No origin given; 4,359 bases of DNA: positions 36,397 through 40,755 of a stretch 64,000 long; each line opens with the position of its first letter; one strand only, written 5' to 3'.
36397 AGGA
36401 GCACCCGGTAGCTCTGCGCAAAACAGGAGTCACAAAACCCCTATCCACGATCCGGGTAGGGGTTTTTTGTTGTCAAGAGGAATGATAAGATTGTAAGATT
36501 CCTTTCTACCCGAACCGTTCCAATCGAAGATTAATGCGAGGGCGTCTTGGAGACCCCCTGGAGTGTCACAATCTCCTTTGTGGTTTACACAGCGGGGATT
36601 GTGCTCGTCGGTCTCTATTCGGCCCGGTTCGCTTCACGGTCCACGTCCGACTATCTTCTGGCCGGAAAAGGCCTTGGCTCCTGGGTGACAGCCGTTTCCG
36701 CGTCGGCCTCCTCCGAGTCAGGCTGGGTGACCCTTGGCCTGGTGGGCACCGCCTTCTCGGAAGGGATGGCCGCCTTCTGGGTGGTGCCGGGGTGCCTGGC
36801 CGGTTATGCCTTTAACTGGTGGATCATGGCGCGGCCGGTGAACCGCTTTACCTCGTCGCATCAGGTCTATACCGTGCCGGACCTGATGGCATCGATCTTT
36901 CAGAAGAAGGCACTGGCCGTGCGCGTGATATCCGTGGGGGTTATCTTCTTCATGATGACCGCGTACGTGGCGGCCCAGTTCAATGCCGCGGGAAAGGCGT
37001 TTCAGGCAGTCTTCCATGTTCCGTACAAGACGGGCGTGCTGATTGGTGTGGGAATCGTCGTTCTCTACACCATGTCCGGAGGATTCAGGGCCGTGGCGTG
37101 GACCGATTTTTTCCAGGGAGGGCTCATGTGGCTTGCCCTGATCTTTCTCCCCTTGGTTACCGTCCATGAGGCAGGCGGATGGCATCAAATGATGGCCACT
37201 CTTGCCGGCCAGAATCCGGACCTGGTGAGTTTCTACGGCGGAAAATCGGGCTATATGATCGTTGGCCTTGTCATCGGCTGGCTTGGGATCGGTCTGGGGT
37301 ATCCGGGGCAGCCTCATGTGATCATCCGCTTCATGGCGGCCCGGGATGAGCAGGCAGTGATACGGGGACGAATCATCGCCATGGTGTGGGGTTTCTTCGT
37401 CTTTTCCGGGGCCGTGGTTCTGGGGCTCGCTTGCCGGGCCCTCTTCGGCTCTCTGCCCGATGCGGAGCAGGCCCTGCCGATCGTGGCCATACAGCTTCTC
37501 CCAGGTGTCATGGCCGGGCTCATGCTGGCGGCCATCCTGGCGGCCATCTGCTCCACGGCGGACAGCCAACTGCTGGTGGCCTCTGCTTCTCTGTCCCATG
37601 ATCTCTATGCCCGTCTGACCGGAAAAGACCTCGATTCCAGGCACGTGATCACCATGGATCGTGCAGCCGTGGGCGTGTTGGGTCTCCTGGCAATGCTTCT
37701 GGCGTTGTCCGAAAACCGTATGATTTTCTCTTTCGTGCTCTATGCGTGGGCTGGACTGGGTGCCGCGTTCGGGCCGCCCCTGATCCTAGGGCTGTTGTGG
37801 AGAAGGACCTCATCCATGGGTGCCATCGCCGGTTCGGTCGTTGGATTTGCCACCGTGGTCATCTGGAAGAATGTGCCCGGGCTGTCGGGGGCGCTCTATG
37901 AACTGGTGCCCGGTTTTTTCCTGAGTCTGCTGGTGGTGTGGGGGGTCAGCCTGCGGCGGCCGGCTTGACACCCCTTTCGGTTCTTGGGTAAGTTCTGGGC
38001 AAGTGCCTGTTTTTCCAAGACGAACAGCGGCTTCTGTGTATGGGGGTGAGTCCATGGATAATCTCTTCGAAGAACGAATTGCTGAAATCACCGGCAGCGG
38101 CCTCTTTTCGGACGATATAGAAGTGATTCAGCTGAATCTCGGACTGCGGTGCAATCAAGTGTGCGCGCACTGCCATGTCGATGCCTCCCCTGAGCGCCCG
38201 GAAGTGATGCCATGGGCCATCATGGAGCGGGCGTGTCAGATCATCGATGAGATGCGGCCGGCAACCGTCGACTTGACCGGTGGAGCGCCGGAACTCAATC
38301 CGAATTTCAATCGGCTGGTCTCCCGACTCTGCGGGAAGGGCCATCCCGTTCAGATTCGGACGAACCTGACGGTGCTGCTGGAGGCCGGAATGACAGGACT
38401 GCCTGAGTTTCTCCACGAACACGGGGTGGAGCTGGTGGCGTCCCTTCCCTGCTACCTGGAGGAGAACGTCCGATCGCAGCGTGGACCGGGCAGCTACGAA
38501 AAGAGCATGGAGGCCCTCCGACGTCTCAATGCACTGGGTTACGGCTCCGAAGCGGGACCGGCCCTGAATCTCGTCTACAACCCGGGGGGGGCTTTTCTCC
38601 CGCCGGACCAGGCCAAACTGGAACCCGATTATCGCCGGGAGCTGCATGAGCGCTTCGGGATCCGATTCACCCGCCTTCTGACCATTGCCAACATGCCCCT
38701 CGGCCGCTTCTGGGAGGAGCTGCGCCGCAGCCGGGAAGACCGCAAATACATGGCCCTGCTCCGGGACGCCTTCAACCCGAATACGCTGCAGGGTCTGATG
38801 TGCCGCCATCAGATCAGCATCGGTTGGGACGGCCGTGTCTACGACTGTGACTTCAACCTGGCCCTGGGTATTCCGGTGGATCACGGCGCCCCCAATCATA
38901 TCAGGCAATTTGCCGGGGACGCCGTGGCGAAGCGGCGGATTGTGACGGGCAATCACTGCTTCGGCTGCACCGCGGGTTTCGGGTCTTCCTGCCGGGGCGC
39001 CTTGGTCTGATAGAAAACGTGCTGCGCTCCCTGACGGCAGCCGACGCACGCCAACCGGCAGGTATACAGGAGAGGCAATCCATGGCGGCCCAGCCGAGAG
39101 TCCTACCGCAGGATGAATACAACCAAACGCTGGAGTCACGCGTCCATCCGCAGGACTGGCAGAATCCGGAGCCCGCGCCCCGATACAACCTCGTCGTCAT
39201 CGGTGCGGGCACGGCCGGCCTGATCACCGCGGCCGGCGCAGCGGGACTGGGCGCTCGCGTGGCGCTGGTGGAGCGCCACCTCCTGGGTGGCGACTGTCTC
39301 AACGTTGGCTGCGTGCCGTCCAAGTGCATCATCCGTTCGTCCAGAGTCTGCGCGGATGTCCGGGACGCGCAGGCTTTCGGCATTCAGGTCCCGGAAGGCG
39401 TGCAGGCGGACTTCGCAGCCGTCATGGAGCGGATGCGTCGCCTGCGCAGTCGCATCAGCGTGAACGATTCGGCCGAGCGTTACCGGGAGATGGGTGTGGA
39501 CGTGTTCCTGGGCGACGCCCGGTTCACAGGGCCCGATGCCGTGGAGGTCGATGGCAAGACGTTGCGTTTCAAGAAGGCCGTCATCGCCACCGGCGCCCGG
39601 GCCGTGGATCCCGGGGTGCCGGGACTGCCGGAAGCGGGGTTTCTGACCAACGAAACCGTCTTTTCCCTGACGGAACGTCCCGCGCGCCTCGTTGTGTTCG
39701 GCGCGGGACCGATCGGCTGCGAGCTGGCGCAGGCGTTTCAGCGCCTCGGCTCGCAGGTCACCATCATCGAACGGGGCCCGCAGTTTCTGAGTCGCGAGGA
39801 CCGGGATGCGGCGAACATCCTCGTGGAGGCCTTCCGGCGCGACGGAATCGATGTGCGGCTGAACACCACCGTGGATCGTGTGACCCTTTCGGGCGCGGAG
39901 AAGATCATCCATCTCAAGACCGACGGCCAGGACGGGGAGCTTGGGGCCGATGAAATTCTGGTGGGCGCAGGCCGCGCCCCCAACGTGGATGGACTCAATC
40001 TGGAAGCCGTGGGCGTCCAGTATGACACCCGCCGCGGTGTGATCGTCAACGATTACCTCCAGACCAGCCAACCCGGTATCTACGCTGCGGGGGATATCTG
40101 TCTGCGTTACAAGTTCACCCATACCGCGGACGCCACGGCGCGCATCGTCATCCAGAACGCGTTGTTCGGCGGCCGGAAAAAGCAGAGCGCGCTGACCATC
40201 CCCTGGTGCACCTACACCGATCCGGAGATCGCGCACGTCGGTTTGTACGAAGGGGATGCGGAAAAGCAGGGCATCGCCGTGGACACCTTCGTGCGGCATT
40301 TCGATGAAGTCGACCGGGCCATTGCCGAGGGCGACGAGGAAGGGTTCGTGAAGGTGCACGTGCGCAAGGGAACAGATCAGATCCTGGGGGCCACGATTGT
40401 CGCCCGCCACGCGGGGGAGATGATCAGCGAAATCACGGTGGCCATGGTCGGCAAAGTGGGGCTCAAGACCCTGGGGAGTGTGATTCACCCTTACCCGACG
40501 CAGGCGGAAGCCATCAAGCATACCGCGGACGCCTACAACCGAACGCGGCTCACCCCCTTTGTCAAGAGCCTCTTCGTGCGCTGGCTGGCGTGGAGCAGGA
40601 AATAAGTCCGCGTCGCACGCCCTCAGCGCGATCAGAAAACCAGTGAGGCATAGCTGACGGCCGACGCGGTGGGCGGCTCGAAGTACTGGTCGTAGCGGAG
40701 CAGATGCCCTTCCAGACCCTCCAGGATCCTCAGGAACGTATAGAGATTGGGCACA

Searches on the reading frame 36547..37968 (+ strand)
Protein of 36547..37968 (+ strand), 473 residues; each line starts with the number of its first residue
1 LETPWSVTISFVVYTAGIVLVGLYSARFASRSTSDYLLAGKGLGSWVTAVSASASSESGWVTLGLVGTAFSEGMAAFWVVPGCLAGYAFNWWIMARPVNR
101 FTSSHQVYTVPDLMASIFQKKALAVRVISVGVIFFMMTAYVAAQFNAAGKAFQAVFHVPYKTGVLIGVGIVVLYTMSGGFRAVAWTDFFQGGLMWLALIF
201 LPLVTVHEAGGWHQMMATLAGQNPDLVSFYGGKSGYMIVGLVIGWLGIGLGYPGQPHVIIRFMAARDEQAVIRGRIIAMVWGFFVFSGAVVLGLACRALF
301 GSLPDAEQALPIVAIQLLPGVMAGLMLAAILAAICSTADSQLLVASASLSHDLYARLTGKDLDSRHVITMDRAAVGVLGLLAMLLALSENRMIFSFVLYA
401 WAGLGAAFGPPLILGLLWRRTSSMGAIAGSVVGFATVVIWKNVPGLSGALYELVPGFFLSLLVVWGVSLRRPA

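Call 91: search_protein_families(library=pfam, proteins=[window:36547-37968:+], max_evalue=0.00001)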
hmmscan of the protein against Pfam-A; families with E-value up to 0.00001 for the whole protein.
window:36547-37968:+ (473 aa): 1 family
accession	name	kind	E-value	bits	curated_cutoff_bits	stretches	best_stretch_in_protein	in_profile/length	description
PF00474.23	SSF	-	6.7e-79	266.1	22.8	1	36-433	1-406/406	Sodium:solute symporter family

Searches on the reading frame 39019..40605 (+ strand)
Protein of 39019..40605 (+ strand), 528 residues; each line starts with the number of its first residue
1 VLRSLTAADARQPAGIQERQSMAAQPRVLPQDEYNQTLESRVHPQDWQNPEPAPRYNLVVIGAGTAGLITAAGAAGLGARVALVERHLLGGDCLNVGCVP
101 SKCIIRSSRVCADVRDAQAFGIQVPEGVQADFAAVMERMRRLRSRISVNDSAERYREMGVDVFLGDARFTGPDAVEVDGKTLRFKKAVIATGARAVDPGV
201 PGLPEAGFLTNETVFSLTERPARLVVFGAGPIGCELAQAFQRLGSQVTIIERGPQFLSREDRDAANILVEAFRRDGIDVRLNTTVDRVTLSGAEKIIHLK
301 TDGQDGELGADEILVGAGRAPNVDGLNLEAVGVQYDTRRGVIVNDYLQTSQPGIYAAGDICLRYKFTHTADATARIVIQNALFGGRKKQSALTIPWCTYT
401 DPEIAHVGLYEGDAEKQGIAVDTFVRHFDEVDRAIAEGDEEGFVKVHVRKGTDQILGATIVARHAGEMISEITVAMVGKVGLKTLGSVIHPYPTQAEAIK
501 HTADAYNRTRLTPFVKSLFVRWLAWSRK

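Call 91: search_protein_families(library=pfam, proteins=[window:39019-40605:+], max_evalue=0.00001)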
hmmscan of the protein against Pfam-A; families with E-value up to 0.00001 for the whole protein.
window:39019-40605:+ (528 aa): 10 families
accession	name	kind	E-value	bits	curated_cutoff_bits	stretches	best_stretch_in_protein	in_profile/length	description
PF07992.20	Pyr_redox_2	-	3.2e-65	220.9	26.1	1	56-372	1-289/291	Pyridine nucleotide-disulphide oxidoreductase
PF02852.28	Pyr_redox_dim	-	2.1e-30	105.6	25.3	1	394-502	1-109/110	Pyridine nucleotide-disulphide oxidoreductase, dimerisation domain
PF00070.33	Pyr_redox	-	8.8e-26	90.7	22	1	223-300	1-78/82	Pyridine nucleotide-disulphide oxidoreductase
PF01262.27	AlaDh_PNT_C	-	7.5e-09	35.8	23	0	57-86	30-59/214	Alanine dehydrogenase/PNT, C-terminal domain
PF01134.28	GIDA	-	1.2e-08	34.9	22.1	0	58-193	2-150/391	Glucose inhibited division protein A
PF13738.12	Pyr_redox_3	-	1.7e-08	34.5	30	0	175-358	116-305/305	Pyridine nucleotide-disulphide oxidoreductase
PF03486.20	HI0933_like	-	4.9e-08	33.2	50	0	57-87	2-32/244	HI0933-like protein Rossmann domain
PF12831.13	FAD_oxidored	-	2.6e-07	30.7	27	0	58-93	2-38/416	FAD dependent oxidoreductase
PF01266.30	DAO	-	1.7e-06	28.2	27.9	0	58-90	2-35/353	FAD dependent oxidoreductase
PF13450.12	NAD_binding_8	-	7.1e-06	26.7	21.9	0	60-93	1-35/68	NAD(P)-binding Rossmann-like domain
